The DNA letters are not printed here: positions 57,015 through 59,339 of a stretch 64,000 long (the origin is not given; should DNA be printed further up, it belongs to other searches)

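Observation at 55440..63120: Tandemly duplicated two-gene module: polytopic membrane/TPR protein plus secreted PD40 beta-propeller protein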

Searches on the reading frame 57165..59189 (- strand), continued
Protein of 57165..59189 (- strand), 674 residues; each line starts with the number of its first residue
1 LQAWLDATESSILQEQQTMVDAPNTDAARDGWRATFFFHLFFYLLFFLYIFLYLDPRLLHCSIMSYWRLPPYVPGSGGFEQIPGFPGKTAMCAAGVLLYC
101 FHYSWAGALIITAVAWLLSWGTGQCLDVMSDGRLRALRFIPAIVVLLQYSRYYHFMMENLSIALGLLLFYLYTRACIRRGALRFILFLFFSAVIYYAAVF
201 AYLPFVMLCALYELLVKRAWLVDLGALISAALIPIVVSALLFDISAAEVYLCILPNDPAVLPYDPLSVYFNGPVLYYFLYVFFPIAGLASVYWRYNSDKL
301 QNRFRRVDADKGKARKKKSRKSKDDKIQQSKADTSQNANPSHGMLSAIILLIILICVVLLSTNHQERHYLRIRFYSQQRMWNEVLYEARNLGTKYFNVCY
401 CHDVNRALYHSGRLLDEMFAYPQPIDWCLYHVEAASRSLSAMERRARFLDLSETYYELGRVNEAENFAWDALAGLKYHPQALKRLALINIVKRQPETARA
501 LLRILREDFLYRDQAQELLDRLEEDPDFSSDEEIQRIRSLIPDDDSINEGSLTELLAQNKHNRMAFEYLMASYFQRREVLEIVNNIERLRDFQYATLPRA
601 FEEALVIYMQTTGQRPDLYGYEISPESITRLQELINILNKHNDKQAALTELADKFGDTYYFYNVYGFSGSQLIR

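Call 27: predict_structure(alignment_id=A2)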
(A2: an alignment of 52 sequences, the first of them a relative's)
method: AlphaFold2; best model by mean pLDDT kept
length: 656 residues; sequences in the alignment: 52
mean_pLDDT: 85.2   pTM: 0.83
mean pLDDT of the five models: 85.2, 84.2, 84.1, 83.7, 83.3
residues with pLDDT >= 90: 364; 70-90: 200; 50-70: 53; < 50: 39
segments of 3 or more residues with pLDDT < 50: 1-4, 240-253, 304-319
pLDDT, mean of each block of 10 residues (from residue 1): 51 77 92 93 68 61 79 89 93 96 93 83 92 87 95 90 93 94 93 91 91 89 84 69 41 67 90 85 74 60 49 44 67 81 88 93 96 86 95 97 89 64 82 94 95 86 94 97 93 93 96 95 88 88 95 95 96 94 97 94 94 94 89 93 93 72
secondary structure, 60 per line:
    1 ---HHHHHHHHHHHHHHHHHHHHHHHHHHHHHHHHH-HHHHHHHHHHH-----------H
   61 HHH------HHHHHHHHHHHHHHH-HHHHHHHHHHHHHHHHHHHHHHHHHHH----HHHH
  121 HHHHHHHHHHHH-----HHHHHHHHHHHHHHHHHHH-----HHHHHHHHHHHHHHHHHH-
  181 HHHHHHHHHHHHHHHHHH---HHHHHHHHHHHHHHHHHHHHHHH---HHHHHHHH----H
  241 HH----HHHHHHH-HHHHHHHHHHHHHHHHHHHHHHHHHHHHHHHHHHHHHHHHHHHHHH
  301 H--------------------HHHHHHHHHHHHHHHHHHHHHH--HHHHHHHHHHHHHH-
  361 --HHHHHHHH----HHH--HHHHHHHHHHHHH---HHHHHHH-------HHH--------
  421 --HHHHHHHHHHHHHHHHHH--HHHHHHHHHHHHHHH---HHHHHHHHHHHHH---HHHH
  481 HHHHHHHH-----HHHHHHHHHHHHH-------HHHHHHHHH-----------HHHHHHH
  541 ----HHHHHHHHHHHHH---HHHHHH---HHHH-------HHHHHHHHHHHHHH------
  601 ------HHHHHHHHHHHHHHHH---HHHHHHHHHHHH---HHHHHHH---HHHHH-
elements in order: H4-36 H38-48 H60-63 H70-84 H86-112 H117-132 H138-156 H162-179 H181-198 H202-224 H228-235 H247-253 H255-301 H322-343 H346-359 H363-370 H380-392 H396-402 H423-440 H443-457 H461-473 H477-488 H494-506 H514-522 H534-540 H545-557 H561-566 H570-573 H581-594 H607-622 H626-637 H641-647 H651-655

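Call 46: search_protein_families(library=pfam, proteins=[L042:5419-6549:+, L054:2325-3077:+, L005:7051-9633:-, L055:8062-10362:+, L079:1514-3754:-, L042:6552-7271:-, L021:7758-10307:+, L054:19307-21136:-, L018:17939-18973:-], max_evalue=0.001)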
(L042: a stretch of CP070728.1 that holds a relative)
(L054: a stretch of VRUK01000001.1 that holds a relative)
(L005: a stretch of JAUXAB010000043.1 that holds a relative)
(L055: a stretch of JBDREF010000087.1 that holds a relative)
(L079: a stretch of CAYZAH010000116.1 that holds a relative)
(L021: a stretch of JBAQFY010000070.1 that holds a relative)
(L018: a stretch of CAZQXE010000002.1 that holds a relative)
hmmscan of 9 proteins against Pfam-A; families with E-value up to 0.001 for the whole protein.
L042:5419-6549:+ (377 aa): 1 family
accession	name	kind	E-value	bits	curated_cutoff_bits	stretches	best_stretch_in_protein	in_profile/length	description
PF01042.26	Ribonuc_L-PSP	-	7.6e-16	58.6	27.3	1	271-374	12-120/121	Endoribonuclease L-PSP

L054:2325-3077:+ (251 aa): 4 families
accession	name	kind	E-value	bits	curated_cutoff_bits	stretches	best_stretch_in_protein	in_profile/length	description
PF00977.27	His_biosynth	-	2e-77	260.2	23.6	1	16-240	2-227/228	Histidine biosynthesis protein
PF02581.23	TMP-TENI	-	5.1e-05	23.1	27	1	148-228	92-173/180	Thiamine monophosphate synthase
PF05690.20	ThiG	-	0.00032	20.6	23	0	168-232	146-204/247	Thiazole biosynthesis protein ThiG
PF00478.31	IMPDH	-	0.00032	20.2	25.6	1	194-235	198-239/345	IMP dehydrogenase / GMP reductase domain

L005:7051-9633:- (861 aa): 12 families
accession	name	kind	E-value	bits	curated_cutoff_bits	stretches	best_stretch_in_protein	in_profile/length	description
PF13646.12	HEAT_2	-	3.1e-16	59.9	27.7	3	235-293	3-61/88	HEAT repeats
PF13174.12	TPR_6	-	8.9e-10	39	26.3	1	82-111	2-31/33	Tetratricopeptide repeat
PF02985.28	HEAT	-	1.7e-06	28.2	23.5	0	202-226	2-26/31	HEAT repeat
PF13513.12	HEAT_EZ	-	2e-06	28.6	27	0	136-190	5-52/55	HEAT-like repeat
PF00515.34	TPR_1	-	5.6e-06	26.4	27.8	1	80-107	1-28/34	Tetratricopeptide repeat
PF13432.12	TPR_16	-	1.7e-05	25.6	32.7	1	56-111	11-62/65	Tetratricopeptide repeat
PF14559.12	TPR_19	-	2.3e-05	25.1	25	1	55-115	4-60/68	Tetratricopeptide repeat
PF13181.12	TPR_8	-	2.8e-05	24.3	25.7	0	81-106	2-27/34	Tetratricopeptide repeat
PF10255.15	Paf67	-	3.3e-05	23.5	27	1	55-146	133-227/397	RNA polymerase I-associated factor PAF67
PF07719.23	TPR_2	-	0.00012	22.4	27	0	81-108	2-29/34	Tetratricopeptide repeat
PF03130.22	HEAT_PBS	-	0.00039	21.1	20.9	0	252-274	5-27/27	PBS lyase HEAT-like repeat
PF13176.12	TPR_7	-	0.00047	20.5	27.9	0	84-105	3-24/36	Tetratricopeptide repeat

L055:8062-10362:+ (767 aa): 20 families
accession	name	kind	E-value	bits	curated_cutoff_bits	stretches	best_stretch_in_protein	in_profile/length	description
PF13414.12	TPR_11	-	1.8e-35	120.8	26.8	3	531-570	1-40/42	TPR repeat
PF07719.23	TPR_2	-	2.2e-31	105.8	27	3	593-625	1-33/34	Tetratricopeptide repeat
PF00515.34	TPR_1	-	1.6e-30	104.1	27.8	4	638-666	5-33/34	Tetratricopeptide repeat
PF13432.12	TPR_16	-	5.8e-26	91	32.7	3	638-694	1-57/65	Tetratricopeptide repeat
PF14559.12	TPR_19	-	4.5e-22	78.6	25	2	575-625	7-57/68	Tetratricopeptide repeat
PF13181.12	TPR_8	-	5.4e-22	76.5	25.7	1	526-557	3-34/34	Tetratricopeptide repeat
PF13431.12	TPR_17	-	2.3e-19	68.4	24.4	1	581-614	1-34/34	Tetratricopeptide repeat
PF13428.12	TPR_14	-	1.6e-17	62.7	23.5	1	529-565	6-42/44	Tetratricopeptide repeat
PF13424.12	TPR_12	-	2.2e-16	60.2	30.1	2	594-661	4-72/77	Tetratricopeptide repeat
PF07676.18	PD40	-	9.7e-14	51.3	20.9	2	323-336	13-26/38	WD40-like Beta Propeller Repeat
PF13174.12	TPR_6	-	2e-12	47.3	26.3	0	670-699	2-31/33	Tetratricopeptide repeat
PF23914.1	TPR_CcmH_CycH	-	1.7e-09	38.1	42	1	537-625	63-153/158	Cytochrome c-type biogenesis protein H TPR domain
PF13371.12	TPR_9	-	7.1e-09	36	35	1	576-626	12-62/73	Tetratricopeptide repeat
PF24575.1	TPR_Slam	-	2.8e-08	34.6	35.2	0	537-572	60-95/104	Surface lipoprotein assembly modifier, N-terminal TPR repeats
PF14561.12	TPR_20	-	4.5e-08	33.8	25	1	577-623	6-52/90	Tetratricopeptide repeat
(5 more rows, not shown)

L079:1514-3754:- (747 aa): 2 families
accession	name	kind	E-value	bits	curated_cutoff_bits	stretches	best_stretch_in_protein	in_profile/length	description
PF02518.31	HATPase_c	-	9.9e-25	87.6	26.4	1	636-744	2-108/111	Histidine kinase-, DNA gyrase B-, and HSP90-like ATPase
PF00512.31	HisKA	-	5.6e-16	58.8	26.9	1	523-588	2-65/66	His Kinase A (phospho-acceptor) domain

L042:6552-7271:- (240 aa): 2 families
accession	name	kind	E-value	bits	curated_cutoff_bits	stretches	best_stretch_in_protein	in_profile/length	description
PF00072.30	Response_reg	-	4.7e-30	104.4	30.2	1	15-123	1-109/111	Response regulator receiver domain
PF00486.34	Trans_reg_C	-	8.1e-26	90.4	26.2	1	157-233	1-77/77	Transcriptional regulatory protein, C terminal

L021:7758-10307:+ (850 aa): 2 families
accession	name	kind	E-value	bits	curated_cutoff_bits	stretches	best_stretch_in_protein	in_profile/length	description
PF06452.16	CBM9_1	-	1.2e-46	159.3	23.4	1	40-232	1-184/185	Carbohydrate family 9 binding domain-like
PF07691.17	PA14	-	1.7e-21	77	24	1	433-566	4-144/147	PA14 domain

L054:19307-21136:- (610 aa): 7 families
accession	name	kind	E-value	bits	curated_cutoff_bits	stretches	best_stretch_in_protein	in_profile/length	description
PF01134.28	GIDA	-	9.1e-167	555.5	22.1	1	10-400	1-391/391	Glucose inhibited division protein A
PF13932.14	SAM_GIDA_C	-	8.5e-23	80.4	27.1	1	545-598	3-56/57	tRNA modifying enzyme MnmG/GidA C-terminal helical bundle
PF21680.2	GIDA_C_1st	-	1.2e-08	36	24.7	1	462-539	2-96/96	tRNA modifying enzyme MnmG/GidA C-terminal helical domain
PF07992.20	Pyr_redox_2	-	6.8e-07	29.4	26.1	1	9-160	1-110/291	Pyridine nucleotide-disulphide oxidoreductase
PF13738.12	Pyr_redox_3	-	2.1e-05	24.3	30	0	91-160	68-135/305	Pyridine nucleotide-disulphide oxidoreductase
PF12831.13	FAD_oxidored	-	5.5e-05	23.1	27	1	10-154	1-141/416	FAD dependent oxidoreductase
PF01262.27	AlaDh_PNT_C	-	0.00024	21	23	0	10-46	30-66/214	Alanine dehydrogenase/PNT, C-terminal domain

L018:17939-18973:- (345 aa): 2 families
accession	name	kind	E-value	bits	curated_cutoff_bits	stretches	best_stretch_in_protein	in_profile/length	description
PF04055.27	Radical_SAM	-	5.2e-09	36.9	29.5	1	33-149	3-116/166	Radical SAM superfamily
PF13353.11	Fer4_12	-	8.8e-06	26.5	22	1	34-119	12-96/137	4Fe-4S single cluster domain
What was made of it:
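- The TPR array of the D paralogue weakly matches PF23914 TPR_CcmH_CycH (E 1.7e-9, below cutoff, call 46).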

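Call 50: search_solved_structures(query=L042:5419-6549:+, max_evalue=1, show_alignments=1)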
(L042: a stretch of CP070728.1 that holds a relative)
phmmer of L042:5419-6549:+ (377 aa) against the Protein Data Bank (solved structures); distinct sequences matched with E-value up to 1: 20.
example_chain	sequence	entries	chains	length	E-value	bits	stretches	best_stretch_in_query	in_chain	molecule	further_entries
5ag3_A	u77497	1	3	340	3.7e-05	26.3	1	155-325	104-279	PUTATIVE PTERIDINE-DEPENDENT DIOXYGENASE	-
4bps_A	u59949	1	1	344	4.2e-05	26.1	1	179-327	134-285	FKBO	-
8v8r_A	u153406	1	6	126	4.3e-05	26.1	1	113-207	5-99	Enamine/imine deaminase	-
3l7q_A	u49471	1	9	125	0.00013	24.6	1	114-202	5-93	Putative translation initiation inhibitor, aldR regulator-like protein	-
5a3k_A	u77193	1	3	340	0.00037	23.1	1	156-321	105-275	PUTATIVE PTERIDINE-DEPENDENT DIOXYGENASE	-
2dyy_A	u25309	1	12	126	0.0024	20.4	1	272-347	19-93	UPF0076 protein PH0854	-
1xrg_A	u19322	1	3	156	0.012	18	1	110-206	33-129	Putative translation initiation inhibitor, yjgF family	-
1oni_A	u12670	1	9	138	0.043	16.3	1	124-205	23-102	14.5 kDa translational inhibitor protein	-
9n80_A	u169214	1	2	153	0.05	16.1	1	124-205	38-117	2-iminobutanoate/2-iminopropanoate deaminase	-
3m1x_A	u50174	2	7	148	0.16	14.4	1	98-199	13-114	putative Endoribonuclease L-PSP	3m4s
1qah_A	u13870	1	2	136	0.17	14.3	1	124-205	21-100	PERCHLORIC ACID SOLUBLE PROTEIN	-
5hp7_A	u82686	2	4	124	0.17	14.3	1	156-205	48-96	Reactive Intermediate Deaminase A, chloroplastic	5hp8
7zs6_AAA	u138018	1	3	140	0.19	14.1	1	156-207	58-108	Reactive intermediate deaminase A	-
2csl_A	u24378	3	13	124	0.45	12.9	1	112-205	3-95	protein translation initiation inhibitor | translation initiation inhibitor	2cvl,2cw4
1x25_A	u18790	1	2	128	0.47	12.8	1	156-206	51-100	Hypothetical UPF0076 protein ST0811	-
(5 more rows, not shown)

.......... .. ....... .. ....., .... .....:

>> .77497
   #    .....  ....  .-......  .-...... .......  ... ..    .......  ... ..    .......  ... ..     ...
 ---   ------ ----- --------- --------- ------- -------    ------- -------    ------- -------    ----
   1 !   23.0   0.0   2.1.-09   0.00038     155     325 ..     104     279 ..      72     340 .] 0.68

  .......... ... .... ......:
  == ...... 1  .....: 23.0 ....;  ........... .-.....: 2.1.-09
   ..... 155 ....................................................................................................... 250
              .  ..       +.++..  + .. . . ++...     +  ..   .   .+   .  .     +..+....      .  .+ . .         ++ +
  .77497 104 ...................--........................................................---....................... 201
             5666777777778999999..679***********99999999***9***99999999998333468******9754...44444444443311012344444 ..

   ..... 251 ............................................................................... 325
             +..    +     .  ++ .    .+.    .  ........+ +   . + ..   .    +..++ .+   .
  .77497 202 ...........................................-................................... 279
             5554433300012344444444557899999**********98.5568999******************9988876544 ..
